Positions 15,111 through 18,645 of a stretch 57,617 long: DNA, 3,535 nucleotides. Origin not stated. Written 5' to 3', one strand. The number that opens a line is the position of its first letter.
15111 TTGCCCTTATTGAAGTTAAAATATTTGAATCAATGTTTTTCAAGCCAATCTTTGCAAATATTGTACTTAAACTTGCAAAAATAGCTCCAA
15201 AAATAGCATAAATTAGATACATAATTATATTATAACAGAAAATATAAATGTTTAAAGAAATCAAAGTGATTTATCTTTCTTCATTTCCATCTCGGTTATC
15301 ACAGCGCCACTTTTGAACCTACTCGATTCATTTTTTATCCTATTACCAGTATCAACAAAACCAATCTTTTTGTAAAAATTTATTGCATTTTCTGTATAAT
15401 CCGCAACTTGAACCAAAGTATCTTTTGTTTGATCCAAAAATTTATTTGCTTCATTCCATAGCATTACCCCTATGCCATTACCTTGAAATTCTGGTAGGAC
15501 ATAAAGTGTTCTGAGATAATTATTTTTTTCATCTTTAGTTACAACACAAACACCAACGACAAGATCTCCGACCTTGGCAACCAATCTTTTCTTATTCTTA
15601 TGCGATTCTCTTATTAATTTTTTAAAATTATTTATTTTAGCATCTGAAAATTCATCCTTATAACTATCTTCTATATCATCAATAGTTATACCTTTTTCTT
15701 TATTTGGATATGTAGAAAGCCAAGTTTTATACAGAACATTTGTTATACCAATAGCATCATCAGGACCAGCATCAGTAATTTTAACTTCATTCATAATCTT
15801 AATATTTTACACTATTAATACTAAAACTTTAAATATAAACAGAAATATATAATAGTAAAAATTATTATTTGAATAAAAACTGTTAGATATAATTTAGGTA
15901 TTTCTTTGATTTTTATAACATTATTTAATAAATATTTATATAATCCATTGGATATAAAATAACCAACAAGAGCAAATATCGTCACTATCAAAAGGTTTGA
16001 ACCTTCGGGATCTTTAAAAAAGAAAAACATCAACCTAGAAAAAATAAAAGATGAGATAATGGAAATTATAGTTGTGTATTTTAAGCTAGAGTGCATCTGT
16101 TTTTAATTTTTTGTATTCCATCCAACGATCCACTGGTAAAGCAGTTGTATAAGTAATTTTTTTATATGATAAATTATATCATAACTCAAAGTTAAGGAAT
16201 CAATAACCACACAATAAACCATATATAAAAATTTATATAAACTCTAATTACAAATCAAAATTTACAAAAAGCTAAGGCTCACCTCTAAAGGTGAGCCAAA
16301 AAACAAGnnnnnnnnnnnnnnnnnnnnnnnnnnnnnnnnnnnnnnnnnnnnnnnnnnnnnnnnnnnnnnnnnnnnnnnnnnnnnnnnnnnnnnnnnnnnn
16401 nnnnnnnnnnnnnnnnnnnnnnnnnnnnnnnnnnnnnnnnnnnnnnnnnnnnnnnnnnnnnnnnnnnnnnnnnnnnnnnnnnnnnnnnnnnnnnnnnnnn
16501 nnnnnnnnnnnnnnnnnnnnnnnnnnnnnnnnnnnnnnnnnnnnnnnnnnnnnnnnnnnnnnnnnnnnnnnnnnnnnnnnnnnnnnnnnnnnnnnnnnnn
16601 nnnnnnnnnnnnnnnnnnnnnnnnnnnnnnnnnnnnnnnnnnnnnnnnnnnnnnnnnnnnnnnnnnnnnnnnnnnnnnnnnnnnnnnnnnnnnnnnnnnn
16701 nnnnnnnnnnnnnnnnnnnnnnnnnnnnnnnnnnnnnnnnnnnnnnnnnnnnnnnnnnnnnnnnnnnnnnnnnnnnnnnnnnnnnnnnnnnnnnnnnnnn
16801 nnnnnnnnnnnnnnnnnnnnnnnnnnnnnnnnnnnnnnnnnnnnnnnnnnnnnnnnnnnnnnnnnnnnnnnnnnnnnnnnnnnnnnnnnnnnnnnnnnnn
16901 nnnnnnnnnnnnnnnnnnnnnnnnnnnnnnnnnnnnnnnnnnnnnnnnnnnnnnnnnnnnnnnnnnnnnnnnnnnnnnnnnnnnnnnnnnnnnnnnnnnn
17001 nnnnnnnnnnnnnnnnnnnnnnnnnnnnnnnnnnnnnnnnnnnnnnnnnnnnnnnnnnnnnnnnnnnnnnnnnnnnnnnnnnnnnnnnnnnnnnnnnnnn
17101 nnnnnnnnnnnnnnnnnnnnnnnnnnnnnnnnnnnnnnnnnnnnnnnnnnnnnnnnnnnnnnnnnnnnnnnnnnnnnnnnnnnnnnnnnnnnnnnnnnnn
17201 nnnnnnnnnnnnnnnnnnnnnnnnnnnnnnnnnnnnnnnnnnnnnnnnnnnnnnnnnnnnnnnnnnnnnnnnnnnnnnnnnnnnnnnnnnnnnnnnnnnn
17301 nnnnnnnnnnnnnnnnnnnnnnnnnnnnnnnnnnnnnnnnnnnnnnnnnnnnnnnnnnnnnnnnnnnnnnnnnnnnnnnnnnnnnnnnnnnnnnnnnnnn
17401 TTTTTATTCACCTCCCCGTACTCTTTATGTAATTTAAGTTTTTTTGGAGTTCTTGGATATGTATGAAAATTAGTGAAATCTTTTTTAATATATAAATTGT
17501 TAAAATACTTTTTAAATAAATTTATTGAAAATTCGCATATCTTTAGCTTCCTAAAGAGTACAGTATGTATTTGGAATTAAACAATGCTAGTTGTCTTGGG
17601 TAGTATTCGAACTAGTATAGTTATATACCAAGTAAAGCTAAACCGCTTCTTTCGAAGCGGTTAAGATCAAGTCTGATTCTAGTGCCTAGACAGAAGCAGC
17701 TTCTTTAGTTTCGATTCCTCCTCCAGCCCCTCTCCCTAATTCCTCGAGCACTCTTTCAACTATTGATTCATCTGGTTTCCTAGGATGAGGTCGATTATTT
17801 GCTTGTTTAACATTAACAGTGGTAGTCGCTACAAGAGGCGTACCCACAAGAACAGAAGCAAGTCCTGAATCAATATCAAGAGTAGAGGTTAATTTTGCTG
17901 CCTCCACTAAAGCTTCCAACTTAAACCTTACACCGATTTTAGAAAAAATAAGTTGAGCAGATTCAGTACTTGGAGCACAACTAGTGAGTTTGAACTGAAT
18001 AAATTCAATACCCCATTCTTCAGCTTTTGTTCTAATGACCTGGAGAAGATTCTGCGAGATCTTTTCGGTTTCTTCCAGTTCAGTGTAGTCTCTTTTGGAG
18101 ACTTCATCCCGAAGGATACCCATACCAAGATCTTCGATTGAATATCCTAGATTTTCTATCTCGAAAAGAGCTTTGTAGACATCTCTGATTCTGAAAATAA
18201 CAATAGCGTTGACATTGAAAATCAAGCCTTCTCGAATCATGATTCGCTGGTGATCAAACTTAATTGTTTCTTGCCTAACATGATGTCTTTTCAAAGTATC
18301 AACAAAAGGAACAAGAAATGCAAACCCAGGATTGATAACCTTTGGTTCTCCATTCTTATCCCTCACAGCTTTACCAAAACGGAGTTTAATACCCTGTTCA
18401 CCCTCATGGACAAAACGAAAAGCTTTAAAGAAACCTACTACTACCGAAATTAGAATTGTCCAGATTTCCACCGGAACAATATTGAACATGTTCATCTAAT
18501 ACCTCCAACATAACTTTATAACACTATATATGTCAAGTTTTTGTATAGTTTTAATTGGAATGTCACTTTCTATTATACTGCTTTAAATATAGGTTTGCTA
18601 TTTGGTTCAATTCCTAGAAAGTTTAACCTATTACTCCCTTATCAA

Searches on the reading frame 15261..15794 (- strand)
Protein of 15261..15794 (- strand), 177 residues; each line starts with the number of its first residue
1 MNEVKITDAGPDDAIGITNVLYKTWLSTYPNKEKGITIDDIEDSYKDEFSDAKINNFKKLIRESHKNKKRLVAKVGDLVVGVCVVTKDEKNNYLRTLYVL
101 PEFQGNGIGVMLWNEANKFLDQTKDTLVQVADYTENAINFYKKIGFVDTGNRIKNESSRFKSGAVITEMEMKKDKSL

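Call 31: search_protein_families(library=pfam, proteins=[window:15261-15794:-], max_evalue=0.01)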
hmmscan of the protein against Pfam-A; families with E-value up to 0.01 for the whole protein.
window:15261-15794:- (177 aa): 4 families
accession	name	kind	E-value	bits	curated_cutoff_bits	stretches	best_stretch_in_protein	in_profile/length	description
PF13673.13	Acetyltransf_10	-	4.1e-15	56.3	23.6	1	47-160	11-121/128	Acetyltransferase (GNAT) domain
PF13508.13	Acetyltransf_7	-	5.7e-13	49.5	27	1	71-147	6-83/84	Acetyltransferase (GNAT) domain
PF00583.31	Acetyltransf_1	-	3.6e-12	47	20.7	1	42-146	5-116/116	Acetyltransferase (GNAT) family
PF08445.16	FR47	-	6.6e-06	26.5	22.1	1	92-147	22-78/86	FR47-like protein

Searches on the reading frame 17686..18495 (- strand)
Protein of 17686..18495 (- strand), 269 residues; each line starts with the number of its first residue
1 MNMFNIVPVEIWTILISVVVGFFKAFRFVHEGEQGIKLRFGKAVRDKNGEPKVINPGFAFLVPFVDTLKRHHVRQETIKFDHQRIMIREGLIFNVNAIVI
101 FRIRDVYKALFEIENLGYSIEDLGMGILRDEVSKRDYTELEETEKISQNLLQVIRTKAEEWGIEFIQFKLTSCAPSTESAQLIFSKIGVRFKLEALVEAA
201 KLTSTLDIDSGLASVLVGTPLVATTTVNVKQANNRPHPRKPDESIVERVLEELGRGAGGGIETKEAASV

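Call 31: search_protein_families(library=pfam, proteins=[window:17686-18495:-], max_evalue=0.01)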
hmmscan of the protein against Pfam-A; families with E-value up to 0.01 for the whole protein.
window:17686-18495:- (269 aa): 1 family
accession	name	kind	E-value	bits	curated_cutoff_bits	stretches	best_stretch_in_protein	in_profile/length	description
PF01145.31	Band_7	-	5.1e-22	79.2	23.6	1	29-201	3-173/176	SPFH domain / Band 7 family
